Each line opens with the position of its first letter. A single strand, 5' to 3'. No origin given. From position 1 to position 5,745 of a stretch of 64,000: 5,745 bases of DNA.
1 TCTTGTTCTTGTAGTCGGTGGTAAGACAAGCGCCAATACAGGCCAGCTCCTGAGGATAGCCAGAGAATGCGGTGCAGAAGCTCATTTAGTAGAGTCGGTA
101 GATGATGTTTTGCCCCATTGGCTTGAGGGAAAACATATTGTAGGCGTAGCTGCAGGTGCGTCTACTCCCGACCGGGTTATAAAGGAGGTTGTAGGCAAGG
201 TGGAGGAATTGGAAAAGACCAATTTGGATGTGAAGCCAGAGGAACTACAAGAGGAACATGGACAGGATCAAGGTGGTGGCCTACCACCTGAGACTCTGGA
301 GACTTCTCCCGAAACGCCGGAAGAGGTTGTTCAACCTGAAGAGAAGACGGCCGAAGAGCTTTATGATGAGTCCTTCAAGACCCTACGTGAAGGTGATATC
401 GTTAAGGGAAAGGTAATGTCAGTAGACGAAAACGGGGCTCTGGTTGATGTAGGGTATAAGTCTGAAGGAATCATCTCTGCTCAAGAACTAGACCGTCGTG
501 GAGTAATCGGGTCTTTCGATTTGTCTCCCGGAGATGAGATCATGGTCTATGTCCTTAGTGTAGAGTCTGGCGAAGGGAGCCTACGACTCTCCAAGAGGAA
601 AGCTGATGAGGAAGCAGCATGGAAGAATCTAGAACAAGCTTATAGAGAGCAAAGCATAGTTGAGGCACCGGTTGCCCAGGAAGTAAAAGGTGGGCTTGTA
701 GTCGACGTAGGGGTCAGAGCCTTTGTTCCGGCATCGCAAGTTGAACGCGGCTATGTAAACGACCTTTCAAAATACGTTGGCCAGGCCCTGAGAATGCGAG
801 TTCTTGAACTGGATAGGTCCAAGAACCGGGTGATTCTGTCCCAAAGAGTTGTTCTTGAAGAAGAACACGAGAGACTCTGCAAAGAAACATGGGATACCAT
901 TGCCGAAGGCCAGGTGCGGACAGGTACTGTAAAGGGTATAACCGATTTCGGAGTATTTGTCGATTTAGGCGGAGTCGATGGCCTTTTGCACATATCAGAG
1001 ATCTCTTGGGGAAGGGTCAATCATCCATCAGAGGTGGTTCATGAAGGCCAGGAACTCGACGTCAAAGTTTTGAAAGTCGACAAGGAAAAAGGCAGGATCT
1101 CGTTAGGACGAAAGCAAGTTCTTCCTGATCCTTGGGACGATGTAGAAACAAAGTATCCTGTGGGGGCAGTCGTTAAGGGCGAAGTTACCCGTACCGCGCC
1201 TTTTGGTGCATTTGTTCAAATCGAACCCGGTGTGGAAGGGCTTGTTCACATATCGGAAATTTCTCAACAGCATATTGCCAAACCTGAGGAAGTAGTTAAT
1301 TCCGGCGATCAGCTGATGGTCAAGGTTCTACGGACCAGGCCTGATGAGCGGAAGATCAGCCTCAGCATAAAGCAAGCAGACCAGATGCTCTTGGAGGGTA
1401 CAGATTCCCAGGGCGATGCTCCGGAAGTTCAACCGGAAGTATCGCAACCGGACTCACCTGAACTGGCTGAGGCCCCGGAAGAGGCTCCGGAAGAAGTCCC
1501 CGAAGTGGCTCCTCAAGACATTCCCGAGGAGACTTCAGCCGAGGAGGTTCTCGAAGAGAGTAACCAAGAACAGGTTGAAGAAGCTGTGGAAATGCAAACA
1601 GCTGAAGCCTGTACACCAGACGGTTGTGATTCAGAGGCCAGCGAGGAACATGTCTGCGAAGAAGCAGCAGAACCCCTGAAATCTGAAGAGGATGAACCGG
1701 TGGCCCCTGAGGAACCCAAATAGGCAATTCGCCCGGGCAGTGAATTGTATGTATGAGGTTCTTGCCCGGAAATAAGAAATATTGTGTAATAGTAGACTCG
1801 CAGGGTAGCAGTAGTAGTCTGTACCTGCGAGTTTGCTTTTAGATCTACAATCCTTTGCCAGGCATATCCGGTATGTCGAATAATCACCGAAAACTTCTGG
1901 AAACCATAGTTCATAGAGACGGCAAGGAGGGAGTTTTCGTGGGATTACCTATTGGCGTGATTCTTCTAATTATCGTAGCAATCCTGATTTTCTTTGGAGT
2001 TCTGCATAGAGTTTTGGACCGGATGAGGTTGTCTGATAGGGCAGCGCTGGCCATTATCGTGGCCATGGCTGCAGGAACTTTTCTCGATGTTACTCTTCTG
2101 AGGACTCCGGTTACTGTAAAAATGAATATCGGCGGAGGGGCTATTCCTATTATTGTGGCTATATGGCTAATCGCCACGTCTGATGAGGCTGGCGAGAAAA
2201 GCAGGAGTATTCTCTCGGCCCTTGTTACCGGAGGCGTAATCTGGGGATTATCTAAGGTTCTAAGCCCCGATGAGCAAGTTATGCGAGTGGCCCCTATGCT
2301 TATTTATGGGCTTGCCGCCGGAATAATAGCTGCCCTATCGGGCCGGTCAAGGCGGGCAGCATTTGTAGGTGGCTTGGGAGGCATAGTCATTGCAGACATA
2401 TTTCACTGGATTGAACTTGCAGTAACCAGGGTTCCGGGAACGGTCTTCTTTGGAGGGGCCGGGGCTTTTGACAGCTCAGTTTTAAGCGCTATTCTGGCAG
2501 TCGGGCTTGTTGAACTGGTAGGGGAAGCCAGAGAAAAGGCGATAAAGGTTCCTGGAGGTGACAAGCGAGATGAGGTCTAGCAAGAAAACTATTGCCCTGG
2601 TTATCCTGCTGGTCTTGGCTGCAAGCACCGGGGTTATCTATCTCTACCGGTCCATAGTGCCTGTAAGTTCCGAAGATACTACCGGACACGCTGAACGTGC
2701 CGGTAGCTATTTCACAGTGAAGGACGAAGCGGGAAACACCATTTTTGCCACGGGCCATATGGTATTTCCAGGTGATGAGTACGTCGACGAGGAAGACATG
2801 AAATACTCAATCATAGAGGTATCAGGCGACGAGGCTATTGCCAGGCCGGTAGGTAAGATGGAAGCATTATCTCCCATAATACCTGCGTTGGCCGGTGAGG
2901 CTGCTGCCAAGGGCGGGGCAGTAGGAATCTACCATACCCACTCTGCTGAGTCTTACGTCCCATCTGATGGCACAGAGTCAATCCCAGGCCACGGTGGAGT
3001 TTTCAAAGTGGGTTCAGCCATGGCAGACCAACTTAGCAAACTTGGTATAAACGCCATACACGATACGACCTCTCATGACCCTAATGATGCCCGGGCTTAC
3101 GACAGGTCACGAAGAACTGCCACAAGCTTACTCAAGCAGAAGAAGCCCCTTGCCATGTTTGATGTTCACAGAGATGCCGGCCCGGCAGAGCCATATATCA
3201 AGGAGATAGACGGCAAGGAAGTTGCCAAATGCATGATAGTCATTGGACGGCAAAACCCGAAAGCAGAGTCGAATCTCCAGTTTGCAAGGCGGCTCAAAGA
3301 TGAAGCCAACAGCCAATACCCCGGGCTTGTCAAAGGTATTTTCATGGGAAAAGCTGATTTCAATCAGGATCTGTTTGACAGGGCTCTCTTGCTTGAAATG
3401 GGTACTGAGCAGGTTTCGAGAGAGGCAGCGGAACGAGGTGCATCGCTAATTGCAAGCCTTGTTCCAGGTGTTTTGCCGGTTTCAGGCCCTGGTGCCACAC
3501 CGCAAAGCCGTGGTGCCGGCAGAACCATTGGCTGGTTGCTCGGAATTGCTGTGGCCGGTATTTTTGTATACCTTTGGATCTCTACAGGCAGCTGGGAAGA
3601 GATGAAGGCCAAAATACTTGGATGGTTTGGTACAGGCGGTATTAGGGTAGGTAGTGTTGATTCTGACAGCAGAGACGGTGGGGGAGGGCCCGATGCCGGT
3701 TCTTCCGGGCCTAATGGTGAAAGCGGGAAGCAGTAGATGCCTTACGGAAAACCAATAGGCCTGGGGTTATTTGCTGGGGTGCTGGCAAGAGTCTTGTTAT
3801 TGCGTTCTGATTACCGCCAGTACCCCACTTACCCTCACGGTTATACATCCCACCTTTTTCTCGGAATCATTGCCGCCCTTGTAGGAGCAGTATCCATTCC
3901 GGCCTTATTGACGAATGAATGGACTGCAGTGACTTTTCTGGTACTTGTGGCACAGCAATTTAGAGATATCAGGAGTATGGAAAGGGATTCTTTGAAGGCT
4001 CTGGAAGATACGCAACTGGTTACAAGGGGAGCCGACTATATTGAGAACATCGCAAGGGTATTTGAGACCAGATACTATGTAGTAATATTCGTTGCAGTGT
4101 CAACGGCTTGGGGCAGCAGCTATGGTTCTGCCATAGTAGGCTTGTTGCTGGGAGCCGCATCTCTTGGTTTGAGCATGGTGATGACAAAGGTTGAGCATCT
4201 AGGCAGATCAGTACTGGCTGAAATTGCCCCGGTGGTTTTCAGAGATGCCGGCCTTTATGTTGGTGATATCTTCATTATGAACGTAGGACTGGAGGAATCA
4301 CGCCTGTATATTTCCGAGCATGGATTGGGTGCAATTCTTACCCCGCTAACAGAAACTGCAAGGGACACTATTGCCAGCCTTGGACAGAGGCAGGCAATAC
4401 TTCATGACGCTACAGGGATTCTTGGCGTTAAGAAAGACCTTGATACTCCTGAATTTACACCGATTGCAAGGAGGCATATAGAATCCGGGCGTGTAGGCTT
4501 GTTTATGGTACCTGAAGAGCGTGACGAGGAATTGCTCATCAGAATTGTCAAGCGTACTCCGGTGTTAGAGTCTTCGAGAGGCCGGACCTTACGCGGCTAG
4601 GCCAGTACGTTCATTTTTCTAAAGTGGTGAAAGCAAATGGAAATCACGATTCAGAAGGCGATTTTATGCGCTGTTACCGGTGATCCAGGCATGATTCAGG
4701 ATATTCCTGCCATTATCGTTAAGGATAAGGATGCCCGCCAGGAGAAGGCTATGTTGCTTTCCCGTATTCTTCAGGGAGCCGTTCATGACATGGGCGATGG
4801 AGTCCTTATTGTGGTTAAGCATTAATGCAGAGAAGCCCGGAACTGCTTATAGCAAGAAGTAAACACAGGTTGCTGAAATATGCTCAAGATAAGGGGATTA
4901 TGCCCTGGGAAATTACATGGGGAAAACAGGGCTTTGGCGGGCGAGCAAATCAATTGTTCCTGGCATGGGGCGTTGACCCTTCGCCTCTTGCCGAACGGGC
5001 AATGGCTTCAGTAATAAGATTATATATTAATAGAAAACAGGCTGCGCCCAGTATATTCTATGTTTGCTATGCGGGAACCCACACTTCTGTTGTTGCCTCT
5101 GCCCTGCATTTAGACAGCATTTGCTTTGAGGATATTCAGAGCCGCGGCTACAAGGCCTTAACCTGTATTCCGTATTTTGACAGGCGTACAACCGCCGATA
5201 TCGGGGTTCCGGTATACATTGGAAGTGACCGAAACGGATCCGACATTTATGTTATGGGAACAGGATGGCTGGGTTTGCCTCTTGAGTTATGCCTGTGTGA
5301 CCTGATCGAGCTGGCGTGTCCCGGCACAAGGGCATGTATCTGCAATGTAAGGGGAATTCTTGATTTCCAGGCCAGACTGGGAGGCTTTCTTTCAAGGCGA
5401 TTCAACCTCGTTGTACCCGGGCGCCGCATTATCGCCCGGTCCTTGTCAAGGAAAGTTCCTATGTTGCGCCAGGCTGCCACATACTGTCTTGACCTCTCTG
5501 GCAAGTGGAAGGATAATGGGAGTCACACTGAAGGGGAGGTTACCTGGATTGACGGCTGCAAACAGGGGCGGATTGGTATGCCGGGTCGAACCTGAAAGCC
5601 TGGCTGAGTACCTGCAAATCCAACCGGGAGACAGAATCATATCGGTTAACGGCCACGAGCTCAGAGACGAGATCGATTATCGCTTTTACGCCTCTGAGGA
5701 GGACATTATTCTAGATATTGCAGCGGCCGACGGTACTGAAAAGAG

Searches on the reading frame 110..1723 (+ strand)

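Call 32: search_protein_families(library=pfam, proteins=[window:110-1723:+], max_evalue=0.001)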
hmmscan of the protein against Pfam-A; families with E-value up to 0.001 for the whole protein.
window:110-1723:+ (537 aa): 5 families
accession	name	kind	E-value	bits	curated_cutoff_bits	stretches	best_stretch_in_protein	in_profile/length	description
PF00575.29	S1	-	2.2e-74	246.2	22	4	265-335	3-74/74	S1 RNA binding domain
PF23459.1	S1_RRP5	-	5e-23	81.9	27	2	352-419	4-71/72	RRP5 S1 domain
PF13509.12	S1_2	-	2.3e-09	37.7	21.8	0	267-299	2-35/61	S1 domain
PF21710.3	Spt6_S1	-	3.3e-07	31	27.5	0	350-424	15-90/91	Spt6, S1/OB domain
PF02401.23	LYTB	-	6.4e-05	22.8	24.5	1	2-31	237-266/267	LytB protein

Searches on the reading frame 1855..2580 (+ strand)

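Call 32: search_protein_families(library=pfam, proteins=[window:1855-2580:+], max_evalue=0.001)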
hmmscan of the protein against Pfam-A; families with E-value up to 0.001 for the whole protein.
window:1855-2580:+ (241 aa): 1 family
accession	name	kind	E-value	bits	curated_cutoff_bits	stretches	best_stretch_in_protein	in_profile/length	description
PF07758.16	DUF1614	-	1e-11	45.5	23.9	1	82-216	38-169/171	Protein of unknown function (DUF1614)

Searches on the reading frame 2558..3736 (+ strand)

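Call 32: search_protein_families(library=pfam, proteins=[window:2558-3736:+], max_evalue=0.001)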
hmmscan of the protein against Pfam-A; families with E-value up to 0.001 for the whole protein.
window:2558-3736:+ (392 aa): 1 family
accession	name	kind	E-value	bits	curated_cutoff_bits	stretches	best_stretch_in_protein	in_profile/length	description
PF07454.18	SpoIIP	-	1.6e-61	208.6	24.4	1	114-300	75-266/269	Stage II sporulation protein P (SpoIIP)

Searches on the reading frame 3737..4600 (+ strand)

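Call 32: search_protein_families(library=pfam, proteins=[window:3737-4600:+], max_evalue=0.001)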
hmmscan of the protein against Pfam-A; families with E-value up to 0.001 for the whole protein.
window:3737-4600:+ (287 aa): 1 family
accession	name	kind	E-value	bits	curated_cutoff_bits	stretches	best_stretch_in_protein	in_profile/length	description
PF14045.11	YIEGIA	-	2.2e-101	338.9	27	1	8-284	3-279/282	YIEGIA protein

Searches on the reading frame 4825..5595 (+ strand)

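Call 32: search_protein_families(library=pfam, proteins=[window:4825-5595:+], max_evalue=0.001)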
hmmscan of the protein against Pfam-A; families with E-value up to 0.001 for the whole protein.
window:4825-5595:+ (256 aa): 1 family
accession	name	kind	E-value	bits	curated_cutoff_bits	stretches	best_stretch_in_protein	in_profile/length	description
PF11385.13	DUF3189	-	1.8e-24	86.6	23.2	1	77-213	2-137/147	Protein of unknown function (DUF3189)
